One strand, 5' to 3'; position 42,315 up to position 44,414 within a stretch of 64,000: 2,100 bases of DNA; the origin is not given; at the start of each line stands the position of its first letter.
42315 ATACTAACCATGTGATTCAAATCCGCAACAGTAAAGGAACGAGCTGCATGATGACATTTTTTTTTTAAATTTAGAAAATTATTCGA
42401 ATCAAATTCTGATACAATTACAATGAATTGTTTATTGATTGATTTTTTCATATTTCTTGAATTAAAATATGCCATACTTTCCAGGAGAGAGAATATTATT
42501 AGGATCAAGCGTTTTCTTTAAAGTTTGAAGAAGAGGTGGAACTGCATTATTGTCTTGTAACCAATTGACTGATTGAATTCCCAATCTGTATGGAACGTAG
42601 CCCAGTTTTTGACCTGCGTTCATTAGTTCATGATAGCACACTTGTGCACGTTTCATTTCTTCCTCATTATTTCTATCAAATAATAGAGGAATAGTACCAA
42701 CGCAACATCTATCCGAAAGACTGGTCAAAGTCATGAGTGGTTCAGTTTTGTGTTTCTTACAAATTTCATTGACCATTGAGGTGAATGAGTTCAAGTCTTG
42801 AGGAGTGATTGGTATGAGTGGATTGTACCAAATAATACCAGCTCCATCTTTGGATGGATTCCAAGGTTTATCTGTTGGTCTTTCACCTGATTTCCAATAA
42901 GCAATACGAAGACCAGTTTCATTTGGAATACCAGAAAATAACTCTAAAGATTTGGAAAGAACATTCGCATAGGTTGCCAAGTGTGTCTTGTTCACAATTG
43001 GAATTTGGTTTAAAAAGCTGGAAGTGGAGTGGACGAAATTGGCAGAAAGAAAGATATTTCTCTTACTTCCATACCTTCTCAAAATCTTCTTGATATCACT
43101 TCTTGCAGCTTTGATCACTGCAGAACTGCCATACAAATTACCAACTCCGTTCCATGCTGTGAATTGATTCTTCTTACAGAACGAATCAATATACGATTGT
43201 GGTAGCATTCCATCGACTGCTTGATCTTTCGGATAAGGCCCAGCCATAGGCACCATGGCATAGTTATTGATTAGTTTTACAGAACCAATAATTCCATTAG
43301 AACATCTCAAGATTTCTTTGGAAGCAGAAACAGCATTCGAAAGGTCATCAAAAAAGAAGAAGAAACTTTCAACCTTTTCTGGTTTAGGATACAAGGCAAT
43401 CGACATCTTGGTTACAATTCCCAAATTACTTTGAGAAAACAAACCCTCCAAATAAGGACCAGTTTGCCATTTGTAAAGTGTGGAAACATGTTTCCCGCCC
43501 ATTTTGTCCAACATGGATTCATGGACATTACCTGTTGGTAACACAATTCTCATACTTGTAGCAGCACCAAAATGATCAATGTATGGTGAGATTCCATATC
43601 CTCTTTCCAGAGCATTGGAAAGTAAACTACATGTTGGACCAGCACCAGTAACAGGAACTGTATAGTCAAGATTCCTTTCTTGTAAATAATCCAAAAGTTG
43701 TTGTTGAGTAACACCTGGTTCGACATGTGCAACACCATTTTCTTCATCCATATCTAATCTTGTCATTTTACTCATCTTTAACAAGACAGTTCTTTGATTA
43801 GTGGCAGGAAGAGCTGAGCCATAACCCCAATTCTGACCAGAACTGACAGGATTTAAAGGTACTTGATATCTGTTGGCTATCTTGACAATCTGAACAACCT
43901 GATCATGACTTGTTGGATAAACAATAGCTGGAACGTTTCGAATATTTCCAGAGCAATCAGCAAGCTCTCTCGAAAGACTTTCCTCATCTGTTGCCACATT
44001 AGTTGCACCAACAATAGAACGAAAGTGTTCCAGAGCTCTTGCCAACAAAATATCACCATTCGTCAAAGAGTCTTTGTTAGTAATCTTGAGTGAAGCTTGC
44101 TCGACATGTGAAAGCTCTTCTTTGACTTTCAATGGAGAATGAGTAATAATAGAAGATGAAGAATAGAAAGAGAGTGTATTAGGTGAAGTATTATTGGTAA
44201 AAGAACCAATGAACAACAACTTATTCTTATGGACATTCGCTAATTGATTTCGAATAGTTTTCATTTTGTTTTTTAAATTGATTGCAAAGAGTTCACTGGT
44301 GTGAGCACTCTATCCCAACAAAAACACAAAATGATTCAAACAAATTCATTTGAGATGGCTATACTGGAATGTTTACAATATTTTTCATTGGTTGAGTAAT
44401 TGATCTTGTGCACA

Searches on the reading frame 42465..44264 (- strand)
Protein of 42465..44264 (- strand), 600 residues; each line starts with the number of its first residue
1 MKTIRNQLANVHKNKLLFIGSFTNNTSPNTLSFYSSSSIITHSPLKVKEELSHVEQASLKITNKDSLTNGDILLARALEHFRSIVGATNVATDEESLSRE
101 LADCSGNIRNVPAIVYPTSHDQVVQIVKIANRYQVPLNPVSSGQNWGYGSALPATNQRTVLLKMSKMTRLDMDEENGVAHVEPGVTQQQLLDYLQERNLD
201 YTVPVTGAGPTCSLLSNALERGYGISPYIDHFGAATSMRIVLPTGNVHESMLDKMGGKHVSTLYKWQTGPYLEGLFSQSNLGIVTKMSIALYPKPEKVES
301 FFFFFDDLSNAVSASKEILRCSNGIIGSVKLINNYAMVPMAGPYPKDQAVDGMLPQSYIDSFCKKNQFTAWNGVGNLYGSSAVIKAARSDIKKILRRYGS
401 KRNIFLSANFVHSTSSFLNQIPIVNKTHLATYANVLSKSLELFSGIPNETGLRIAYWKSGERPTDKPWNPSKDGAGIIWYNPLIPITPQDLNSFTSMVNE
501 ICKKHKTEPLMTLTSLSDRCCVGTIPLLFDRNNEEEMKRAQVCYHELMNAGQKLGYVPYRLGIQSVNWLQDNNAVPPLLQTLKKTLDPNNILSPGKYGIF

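Call 44: search_protein_families(library=pfam, max_evalue=0.01, proteins=[window:42465-44264:-])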
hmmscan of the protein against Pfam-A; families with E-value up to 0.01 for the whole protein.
window:42465-44264:- (600 aa): 2 families
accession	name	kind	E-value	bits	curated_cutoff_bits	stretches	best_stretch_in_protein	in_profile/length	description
PF01565.28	FAD_binding_4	-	1.5e-23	83.5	26.4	1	113-249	3-137/139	FAD binding domain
PF02913.24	FAD-oxidase_C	-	1.2e-06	28.8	21.2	1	488-596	137-247/248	FAD linked oxidases, C-terminal domain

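Call 46: find_homologous_proteins(query=window:42465-44264:-, max_evalue=1e-60)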
Query window:42465-44264:- (600 aa): 2358 proteins with E <= 1e-60 among 8000 candidates; the best 120 are listed.
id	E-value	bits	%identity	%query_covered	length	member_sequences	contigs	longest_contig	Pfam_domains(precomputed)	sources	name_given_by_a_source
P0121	0.0e+0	1373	100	100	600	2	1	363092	PF01565.29,PF02913.25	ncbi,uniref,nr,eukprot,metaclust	ncbi:hypothetical protein NAEGRDRAFT_51010 [Naegleria gruberi]|uniref:D-lactate dehydrogenase (cytoc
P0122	3.7e-165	569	48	86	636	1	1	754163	PF01565.29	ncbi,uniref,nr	ncbi:hypothetical protein C9374_014567 [Naegleria lovaniensis]|uniref:FAD-binding PCMH-type domain-c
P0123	1.4e-163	564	48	88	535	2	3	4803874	PF01565.29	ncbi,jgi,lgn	ncbi:FAD-binding oxidoreductase [Methylomonas sp. YC3]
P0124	5.7e-162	558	48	88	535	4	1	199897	PF01565.29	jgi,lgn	jgi:4-cresol dehydrogenase (hydroxylating)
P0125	6.0e-162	558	47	88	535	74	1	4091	PF01565.29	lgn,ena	-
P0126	3.0e-160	553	47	87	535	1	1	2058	PF01565.29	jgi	jgi:4-cresol dehydrogenase (hydroxylating) flavoprotein subunit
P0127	4.4e-160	552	46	91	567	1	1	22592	PF01565.29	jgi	jgi:4-cresol dehydrogenase (hydroxylating)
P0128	1.0e-159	551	47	87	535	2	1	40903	PF01565.29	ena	-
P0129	2.8e-159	550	46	87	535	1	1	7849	PF01565.29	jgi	jgi:4-cresol dehydrogenase (hydroxylating) flavoprotein subunit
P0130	4.3e-159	549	48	88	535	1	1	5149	PF01565.29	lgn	-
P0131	6.9e-159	548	47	88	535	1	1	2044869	PF01565.29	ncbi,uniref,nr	ncbi:FAD-binding oxidoreductase [Methylomonas fluvii]|uniref:FAD-binding oxidoreductase n=1 Tax=Meth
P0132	7.8e-159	548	47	87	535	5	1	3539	PF01565.29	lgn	-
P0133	1.1e-158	548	47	87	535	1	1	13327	PF01565.29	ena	-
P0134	1.1e-158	548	46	88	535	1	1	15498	PF01565.29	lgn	-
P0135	1.5e-158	547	47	87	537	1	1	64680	PF01565.29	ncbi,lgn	-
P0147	3.3e-153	529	44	88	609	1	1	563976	PF01565.29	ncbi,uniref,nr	ncbi:hypothetical protein FDP41_009278 [Naegleria fowleri]|uniref:FAD-binding PCMH-type domain-conta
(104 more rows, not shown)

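Call 47: find_encoding_contigs(protein=P0122, flank=10000, max_places=1)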
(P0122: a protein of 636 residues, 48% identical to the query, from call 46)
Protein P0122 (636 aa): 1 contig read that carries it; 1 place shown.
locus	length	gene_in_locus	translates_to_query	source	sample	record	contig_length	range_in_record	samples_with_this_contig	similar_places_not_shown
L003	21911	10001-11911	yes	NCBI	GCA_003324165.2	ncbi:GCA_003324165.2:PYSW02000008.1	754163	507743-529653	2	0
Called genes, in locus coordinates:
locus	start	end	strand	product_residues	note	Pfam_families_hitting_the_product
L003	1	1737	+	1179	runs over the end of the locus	-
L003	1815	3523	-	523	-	PF00266:Aminotran_5, PF22580:KYNU_C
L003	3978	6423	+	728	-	-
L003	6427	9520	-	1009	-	PF02732:ERCC4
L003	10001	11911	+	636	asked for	PF01565:FAD_binding_4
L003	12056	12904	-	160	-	PF00255:GSHPx, PF00578:AhpC-TSA, PF08534:Redoxin (weak)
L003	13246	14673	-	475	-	PF00071:Ras (faint)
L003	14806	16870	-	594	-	PF00883:Peptidase_M17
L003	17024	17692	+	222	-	PF00025:Arf, PF00503:G-alpha (faint), PF09439:SRPRB, PF00071:Ras, PF01926:MMR_HSR1, PF04670:Gtr1_RagA (faint), PF08477:Roc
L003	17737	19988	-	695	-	PF04109:ATG9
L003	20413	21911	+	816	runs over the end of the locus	-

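Call 48: find_encoding_contigs(protein=P0147, flank=10000, max_places=1)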
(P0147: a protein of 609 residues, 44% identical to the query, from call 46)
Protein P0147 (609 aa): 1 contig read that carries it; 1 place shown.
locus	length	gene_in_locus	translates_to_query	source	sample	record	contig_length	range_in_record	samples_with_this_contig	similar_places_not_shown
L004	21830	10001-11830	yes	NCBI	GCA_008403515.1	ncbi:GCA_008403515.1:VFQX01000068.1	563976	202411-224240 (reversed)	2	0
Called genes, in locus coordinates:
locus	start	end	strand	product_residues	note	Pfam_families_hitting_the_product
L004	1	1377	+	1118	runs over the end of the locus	PF00612:IQ (faint)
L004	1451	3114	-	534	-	PF00266:Aminotran_5, PF22580:KYNU_C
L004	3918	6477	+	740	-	PF00172:Zn_clus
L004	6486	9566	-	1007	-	PF02732:ERCC4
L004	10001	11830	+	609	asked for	PF01565:FAD_binding_4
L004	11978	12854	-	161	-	PF00255:GSHPx, PF00578:AhpC-TSA, PF08534:Redoxin (weak)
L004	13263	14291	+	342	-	-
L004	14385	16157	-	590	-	PF00071:Ras (faint)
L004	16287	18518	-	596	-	PF00883:Peptidase_M17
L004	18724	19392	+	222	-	PF00025:Arf, PF00503:G-alpha (faint), PF09439:SRPRB (weak), PF00071:Ras, PF01926:MMR_HSR1, PF04670:Gtr1_RagA (faint), PF08477:Roc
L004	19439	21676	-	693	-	PF04109:ATG9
